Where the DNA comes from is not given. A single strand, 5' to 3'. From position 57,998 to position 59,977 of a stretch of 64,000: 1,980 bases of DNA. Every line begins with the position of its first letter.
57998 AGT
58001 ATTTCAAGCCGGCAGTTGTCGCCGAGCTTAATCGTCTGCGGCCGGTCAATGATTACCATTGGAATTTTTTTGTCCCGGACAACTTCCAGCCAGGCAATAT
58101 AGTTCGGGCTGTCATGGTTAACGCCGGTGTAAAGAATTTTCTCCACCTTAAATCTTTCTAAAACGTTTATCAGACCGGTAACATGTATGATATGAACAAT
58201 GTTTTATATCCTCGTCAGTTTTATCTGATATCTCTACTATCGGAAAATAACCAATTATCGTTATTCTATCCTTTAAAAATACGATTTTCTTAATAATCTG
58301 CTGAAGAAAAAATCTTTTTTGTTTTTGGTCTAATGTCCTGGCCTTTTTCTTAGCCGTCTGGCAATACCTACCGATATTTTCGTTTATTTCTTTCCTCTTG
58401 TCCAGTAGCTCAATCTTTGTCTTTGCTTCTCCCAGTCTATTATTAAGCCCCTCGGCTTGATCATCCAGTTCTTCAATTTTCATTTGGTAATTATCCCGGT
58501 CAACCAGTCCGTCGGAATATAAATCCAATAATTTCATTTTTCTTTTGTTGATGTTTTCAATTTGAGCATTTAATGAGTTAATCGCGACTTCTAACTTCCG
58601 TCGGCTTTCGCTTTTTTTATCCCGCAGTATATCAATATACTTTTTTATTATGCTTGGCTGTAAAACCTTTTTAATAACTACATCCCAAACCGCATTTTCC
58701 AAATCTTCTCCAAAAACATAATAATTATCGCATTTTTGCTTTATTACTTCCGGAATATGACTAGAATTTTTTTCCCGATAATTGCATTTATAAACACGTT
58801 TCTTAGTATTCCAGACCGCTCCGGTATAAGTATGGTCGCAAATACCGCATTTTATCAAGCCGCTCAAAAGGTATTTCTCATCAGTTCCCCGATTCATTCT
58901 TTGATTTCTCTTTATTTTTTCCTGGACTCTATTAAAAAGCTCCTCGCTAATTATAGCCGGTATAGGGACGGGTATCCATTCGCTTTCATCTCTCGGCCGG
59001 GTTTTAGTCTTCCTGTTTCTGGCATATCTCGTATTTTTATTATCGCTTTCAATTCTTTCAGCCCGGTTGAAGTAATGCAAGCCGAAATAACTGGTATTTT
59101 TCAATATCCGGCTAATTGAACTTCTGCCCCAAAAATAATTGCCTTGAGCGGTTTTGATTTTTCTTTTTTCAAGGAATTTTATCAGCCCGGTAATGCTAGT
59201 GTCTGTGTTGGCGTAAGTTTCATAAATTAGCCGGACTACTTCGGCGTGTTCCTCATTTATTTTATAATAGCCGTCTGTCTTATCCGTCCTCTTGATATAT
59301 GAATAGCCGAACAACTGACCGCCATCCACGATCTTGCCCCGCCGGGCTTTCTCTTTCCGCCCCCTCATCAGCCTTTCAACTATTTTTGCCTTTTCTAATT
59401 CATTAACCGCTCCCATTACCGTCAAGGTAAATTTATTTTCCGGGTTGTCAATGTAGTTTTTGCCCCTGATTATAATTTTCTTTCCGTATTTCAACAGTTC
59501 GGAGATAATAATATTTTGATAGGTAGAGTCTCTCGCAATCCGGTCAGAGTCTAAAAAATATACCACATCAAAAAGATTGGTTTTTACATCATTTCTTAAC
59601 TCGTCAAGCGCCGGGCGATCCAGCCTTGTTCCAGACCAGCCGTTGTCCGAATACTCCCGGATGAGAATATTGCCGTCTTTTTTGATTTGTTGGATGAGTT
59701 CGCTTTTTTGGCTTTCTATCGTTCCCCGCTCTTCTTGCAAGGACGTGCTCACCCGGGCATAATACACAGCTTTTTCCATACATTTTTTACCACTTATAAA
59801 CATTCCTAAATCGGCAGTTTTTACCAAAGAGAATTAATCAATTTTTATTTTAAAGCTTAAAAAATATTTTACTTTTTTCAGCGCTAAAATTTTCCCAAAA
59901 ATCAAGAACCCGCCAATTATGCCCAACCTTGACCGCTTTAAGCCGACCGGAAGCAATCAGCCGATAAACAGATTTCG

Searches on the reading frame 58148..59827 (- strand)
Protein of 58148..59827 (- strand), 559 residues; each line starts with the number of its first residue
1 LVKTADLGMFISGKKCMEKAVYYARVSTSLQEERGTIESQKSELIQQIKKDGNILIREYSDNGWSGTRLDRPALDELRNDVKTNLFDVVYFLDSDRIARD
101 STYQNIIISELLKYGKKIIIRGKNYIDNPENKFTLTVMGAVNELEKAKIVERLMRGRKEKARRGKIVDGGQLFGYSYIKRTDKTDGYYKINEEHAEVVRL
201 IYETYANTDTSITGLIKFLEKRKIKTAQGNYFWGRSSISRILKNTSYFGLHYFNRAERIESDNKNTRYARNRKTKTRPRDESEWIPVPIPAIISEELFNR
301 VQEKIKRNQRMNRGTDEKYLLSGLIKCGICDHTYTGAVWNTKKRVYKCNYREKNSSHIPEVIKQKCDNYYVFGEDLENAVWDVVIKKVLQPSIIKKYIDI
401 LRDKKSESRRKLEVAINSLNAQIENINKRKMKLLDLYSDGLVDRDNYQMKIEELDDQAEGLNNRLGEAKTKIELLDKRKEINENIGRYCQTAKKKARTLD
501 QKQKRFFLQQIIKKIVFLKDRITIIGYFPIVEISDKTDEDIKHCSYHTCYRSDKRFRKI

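Call 13: search_protein_families(library=ncbifam, proteins=[window:58148-59827:-], max_evalue=0.001)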
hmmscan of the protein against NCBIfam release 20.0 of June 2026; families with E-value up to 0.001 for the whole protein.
window:58148-59827:- (559 aa): 6 families
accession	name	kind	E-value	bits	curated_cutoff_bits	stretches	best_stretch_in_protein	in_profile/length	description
NF047347.1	SCCmet_CcrC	equivalog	1.2e-33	116.4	900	1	19-480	4-464/558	cassette chromosome recombinase CcrC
NF047343.1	SCCmet_CcrB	equivalog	7.3e-29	100.8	900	1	21-522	10-497/542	cassette chromosome recombinase CcrB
NF041201.1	recomb_XisF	equivalog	4.4e-26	91.8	375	1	21-517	2-462/465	fdxN element excision recombinase XisF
NF047344.1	SCCmet_CcrA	equivalog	5.4e-13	48.8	700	1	17-208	1-184/442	cassette chromosome recombinase CcrA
NF049883.1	resolv_YneB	equivalog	2.6e-08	33.6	175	1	19-202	1-177/211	YneB family resolvase-like protein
NF033518.0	transpos_IS607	equivalog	0.0003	20.4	110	0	15-100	51-133/187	IS607 family transposase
